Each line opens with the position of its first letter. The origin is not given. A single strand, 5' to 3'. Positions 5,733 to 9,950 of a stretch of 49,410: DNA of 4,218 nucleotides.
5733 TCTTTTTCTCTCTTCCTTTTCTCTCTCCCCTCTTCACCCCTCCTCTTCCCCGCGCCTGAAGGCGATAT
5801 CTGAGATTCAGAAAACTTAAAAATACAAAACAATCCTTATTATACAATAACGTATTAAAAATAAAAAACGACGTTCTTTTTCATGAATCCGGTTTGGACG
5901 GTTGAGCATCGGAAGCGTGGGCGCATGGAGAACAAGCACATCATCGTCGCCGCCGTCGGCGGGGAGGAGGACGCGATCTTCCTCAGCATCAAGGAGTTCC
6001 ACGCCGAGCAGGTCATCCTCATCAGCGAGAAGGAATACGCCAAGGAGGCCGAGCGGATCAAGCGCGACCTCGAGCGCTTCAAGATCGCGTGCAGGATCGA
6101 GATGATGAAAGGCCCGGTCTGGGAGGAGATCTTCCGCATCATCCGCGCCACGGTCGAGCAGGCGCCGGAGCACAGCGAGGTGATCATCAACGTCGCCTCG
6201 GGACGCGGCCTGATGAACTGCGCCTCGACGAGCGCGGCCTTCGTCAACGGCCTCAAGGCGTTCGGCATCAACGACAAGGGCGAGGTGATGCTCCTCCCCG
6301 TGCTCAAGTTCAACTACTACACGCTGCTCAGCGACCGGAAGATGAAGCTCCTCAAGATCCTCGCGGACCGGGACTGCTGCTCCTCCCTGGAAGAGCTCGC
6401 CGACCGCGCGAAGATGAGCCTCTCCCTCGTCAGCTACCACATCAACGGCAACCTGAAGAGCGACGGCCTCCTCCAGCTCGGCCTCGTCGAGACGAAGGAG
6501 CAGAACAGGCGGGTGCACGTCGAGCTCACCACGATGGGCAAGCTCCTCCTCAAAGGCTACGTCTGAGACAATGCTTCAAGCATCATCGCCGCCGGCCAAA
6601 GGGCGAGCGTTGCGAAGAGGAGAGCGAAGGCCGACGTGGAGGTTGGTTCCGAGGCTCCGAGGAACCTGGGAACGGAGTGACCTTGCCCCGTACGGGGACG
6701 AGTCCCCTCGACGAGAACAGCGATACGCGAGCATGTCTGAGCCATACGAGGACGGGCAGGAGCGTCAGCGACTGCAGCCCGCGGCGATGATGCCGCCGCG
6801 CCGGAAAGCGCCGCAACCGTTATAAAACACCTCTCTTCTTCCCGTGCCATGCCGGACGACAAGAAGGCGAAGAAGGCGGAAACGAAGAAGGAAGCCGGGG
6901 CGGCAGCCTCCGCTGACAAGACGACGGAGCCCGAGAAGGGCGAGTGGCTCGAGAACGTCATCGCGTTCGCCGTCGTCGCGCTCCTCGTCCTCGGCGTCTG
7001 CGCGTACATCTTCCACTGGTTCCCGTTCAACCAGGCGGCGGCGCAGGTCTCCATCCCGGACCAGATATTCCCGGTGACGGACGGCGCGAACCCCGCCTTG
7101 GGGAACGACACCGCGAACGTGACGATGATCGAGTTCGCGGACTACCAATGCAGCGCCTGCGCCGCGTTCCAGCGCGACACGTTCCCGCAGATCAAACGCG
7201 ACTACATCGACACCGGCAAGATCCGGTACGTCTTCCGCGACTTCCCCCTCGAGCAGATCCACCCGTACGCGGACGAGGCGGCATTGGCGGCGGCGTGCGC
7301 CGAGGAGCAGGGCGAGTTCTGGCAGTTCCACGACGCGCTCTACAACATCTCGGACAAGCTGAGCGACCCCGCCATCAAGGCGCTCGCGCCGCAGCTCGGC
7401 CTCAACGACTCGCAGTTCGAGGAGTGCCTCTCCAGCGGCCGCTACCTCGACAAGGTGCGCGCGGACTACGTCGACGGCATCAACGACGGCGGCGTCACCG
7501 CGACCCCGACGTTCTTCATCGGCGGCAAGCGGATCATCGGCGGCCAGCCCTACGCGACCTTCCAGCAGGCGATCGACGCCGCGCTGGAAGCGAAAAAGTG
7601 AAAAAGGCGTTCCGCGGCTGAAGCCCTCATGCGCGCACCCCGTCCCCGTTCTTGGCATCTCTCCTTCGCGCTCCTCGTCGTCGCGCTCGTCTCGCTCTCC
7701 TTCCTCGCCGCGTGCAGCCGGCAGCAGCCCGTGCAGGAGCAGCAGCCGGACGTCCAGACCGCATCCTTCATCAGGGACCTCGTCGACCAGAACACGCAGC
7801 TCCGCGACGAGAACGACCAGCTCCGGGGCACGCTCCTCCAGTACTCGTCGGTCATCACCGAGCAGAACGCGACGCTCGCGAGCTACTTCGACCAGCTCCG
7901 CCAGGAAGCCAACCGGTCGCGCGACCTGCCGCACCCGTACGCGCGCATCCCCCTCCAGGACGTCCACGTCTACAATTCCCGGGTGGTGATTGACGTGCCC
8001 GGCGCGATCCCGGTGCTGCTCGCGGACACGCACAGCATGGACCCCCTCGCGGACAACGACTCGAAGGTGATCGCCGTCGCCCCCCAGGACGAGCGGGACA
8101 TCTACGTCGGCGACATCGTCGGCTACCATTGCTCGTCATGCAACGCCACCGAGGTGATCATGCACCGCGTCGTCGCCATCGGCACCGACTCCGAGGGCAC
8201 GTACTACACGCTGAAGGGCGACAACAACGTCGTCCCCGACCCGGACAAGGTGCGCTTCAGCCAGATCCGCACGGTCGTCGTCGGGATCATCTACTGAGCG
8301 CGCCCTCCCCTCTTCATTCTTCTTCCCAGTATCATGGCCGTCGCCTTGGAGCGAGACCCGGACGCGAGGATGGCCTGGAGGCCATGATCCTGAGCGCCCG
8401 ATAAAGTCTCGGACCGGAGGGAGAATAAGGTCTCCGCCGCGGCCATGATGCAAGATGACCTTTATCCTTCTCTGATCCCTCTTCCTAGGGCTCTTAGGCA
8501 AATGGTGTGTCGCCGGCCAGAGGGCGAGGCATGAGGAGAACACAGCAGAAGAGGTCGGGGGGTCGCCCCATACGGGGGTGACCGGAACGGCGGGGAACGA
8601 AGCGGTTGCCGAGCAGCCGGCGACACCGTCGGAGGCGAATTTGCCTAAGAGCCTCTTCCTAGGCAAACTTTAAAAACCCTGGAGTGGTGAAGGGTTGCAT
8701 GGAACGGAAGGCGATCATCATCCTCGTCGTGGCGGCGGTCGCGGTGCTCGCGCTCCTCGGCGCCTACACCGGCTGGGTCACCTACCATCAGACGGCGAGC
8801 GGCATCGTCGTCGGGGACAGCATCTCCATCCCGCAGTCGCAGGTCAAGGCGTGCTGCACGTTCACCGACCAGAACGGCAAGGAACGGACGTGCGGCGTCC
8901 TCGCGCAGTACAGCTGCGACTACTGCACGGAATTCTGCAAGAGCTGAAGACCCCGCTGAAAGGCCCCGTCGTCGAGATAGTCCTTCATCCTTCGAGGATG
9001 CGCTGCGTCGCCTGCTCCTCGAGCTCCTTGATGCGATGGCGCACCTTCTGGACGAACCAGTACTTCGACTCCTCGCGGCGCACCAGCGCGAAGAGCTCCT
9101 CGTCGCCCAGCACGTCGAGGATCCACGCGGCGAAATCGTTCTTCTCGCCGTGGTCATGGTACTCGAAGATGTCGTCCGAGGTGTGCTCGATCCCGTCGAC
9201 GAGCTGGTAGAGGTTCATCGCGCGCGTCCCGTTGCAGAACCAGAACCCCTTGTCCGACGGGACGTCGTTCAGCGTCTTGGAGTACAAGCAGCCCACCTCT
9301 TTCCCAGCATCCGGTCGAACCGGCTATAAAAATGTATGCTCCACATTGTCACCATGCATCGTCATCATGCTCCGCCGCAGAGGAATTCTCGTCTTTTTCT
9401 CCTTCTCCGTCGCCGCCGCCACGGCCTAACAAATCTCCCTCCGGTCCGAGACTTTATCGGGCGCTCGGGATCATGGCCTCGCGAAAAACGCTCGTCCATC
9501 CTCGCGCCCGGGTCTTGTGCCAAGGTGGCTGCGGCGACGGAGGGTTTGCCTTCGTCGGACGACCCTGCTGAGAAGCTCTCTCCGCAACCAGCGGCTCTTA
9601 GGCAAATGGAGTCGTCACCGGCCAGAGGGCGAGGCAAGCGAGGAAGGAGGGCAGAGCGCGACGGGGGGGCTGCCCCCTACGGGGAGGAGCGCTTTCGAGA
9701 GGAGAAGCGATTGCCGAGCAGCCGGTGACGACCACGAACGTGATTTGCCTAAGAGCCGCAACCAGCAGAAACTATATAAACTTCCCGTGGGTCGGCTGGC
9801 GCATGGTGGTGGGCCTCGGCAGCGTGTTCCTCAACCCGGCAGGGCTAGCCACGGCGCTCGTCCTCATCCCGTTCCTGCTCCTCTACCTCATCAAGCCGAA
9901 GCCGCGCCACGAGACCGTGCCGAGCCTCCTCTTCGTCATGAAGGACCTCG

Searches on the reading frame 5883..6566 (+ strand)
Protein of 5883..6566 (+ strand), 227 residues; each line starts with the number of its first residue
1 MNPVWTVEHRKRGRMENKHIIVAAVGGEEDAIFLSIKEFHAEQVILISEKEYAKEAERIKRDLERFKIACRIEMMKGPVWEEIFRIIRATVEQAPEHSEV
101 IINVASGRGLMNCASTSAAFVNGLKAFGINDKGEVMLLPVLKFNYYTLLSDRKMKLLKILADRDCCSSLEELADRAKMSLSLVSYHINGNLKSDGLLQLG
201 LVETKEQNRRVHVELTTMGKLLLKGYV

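Call 62: search_protein_families(library=pfam, proteins=[window:5883-6566:+], max_evalue=0.001)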
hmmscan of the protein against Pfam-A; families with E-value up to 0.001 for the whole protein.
window:5883-6566:+ (227 aa): 2 families
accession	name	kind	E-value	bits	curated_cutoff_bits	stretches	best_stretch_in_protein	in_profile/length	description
PF19810.5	HFX_2341_N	-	5.2e-09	37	30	1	21-124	3-110/120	HFX_2341-like, N-terminal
PF13412.12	HTH_24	-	0.00073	19.5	21.9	0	150-188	2-39/48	Winged helix-turn-helix DNA-binding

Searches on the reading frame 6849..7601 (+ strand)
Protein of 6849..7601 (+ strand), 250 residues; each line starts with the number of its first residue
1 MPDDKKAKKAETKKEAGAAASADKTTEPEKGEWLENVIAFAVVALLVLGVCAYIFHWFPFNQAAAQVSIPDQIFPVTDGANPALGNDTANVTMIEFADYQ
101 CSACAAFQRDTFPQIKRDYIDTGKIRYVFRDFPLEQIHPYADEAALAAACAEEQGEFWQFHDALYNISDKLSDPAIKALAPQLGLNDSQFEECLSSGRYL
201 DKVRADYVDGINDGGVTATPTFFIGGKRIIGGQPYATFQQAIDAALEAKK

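Call 62: search_protein_families(library=pfam, proteins=[window:6849-7601:+], max_evalue=0.001)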
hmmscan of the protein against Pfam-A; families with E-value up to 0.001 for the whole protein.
window:6849-7601:+ (250 aa): 2 families
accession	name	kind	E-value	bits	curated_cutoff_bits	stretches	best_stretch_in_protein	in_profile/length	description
PF13462.12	Thioredoxin_4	-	5.9e-36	124.6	23.2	1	80-244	4-165/165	Thioredoxin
PF01323.26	DSBA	-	5e-15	56.2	25.6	1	146-242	91-190/191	DSBA-like thioredoxin domain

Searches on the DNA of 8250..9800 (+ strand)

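Call 66: search_rna_families(source=window, start=8250, end=9800, threshold=evalue, max_evalue=10)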
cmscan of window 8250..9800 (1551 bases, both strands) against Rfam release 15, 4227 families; matches with E-value up to 10: 3.
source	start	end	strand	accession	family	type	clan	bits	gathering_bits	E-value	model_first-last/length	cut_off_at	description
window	9576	9628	-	RF00584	SNORD105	Gene; snRNA; snoRNA; CD-box;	CL00075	18.3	45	1.2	1-87/87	no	Small nucleolar RNA SNORD105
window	8754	8816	-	RF01516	v-snoRNA-1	Gene; snRNA; snoRNA; CD-box;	-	15.9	75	3.4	1-65/65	no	Human herpesvirus 1 small nucleolar RNA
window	8746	8815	-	RF01276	sR53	Gene; snRNA; snoRNA; CD-box;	-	14.1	49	2.5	1-60/60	no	Small nucleolar RNA sR53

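Call 81: build_rna_model(alignment_id=A4, structure=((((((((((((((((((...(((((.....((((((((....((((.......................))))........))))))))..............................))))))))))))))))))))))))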
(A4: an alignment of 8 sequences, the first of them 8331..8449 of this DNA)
Model R1 built from alignment A4 (8 sequences, 143 columns); structure: as given.
model positions 121; base pairs 31; branch points 0; effective number of sequences 1.52; information 0.589 bits per position. Calibrated on 0.2 Mb of random sequence (short: E-values are rough).
structure used (alignment columns):
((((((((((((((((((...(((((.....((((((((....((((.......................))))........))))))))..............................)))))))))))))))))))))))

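Call 82: search_with_rna_model(model_id=R1, sources=[window, L003, L008, L012, L014, L019, L028, L029, L031, L034, L035, L036, L037, L039], max_evalue=1)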
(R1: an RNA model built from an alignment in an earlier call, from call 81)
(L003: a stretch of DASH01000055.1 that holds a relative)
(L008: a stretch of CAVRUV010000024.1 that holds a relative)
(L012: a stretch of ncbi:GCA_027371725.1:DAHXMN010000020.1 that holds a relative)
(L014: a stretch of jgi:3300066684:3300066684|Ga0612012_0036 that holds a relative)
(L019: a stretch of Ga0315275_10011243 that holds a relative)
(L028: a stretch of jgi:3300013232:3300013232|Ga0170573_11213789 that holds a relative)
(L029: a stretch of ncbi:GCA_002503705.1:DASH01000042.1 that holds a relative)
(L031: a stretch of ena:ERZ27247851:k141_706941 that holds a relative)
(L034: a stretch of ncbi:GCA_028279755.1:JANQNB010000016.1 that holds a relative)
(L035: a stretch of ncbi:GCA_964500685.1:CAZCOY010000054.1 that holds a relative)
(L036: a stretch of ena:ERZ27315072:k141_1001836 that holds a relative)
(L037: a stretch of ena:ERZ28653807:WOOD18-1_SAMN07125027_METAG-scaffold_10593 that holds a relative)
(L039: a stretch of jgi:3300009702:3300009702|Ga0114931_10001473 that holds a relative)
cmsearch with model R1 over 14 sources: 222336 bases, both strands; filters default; matches with E-value up to 1: 22.
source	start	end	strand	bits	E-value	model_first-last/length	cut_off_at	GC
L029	1195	1315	+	120.8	1.4e-23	1-121/121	no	0.69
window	9409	9538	-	111.8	1.2e-21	1-121/121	no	0.66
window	8331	8449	+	110.1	2.8e-21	1-121/121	no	0.64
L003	66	184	+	109.5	3.8e-21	1-121/121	no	0.71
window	36561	36688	-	109.1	4.6e-21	1-121/121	no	0.67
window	26041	26152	-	97.7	1.4e-18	6-116/121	no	0.67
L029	11213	11331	-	97.5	1.5e-18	1-121/121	no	0.75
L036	3540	3662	-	95.6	3.9e-18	1-121/121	no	0.73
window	46737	46850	-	65.8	1.2e-11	1-121/121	no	0.71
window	20394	20491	+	55.2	2.2e-09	14-108/121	no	0.66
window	38754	38847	-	49.7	3.5e-08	14-108/121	no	0.64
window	29230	29337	-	37.5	1.6e-05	1-121/121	no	0.58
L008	5229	5331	+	37.4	1.7e-05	1-121/121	no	0.5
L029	5773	5881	+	33.3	0.00013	1-121/121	no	0.57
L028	10321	10476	+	32.5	0.00019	1-121/121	no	0.55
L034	6030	6086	+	32.5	0.00019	1-121/121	no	0.68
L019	7882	7990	+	31.9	0.00026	1-121/121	no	0.6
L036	2720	2828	+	31.6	0.0003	1-121/121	no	0.62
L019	4798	4905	+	31.5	0.00032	1-121/121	no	0.58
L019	127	230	+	30.4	0.00055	1-121/121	no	0.64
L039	7410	7552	+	16.3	0.62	1-121/121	no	0.62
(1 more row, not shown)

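Call 84: search_with_rna_model(model_id=R1, source=L034, start=5900, end=6200, max_evalue=1, show_alignments=1)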
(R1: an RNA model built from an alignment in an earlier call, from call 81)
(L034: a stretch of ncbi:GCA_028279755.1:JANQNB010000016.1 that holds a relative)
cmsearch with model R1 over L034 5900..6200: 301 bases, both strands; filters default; matches with E-value up to 1: 1.
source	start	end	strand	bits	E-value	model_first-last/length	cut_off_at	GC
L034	6030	6086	+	32.5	2.6e-07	1-121/121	no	0.68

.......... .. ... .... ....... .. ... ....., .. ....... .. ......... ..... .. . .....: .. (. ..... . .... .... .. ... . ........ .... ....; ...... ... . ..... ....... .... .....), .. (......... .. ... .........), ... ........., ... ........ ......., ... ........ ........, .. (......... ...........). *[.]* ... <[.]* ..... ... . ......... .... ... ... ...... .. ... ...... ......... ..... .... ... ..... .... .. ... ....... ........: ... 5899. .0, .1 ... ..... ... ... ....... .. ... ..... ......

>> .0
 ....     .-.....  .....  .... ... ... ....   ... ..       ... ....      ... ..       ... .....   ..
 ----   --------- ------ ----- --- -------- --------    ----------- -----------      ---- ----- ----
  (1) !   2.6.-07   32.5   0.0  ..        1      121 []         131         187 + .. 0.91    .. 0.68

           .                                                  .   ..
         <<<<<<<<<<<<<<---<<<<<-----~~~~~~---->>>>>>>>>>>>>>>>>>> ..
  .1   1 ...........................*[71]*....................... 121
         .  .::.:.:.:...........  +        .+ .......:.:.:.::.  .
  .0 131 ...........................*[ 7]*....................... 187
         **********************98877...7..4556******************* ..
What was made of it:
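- The one short hairpin found already has the CTT bulge and the GGCGC/GCGCC helix of the family (call 84).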

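Call 103: search_with_rna_model(model_id=R1, sources=[L042, L040], max_evalue=1)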
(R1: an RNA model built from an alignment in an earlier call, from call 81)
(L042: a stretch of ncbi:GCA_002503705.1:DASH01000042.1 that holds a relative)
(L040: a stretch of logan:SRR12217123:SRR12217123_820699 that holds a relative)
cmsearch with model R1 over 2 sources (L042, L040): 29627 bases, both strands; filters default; matches with E-value up to 1: 3.
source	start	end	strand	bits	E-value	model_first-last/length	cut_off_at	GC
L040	1607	1714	-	37.5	2.1e-06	1-121/121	no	0.58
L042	17506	17608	-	17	0.06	1-121/121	no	0.69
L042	17284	17318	-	12.3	0.6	1-121/121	no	0.66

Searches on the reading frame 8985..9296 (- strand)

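Call 62: search_protein_families(library=pfam, proteins=[window:8985-9296:-], max_evalue=0.001)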
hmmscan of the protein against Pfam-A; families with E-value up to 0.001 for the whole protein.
window:8985-9296:- (103 aa): 1 family
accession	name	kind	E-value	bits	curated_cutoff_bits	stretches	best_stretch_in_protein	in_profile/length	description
PF19027.5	DUF5752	-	4.7e-05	23.3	23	1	22-92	16-98/208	Family of unknown function (DUF5752)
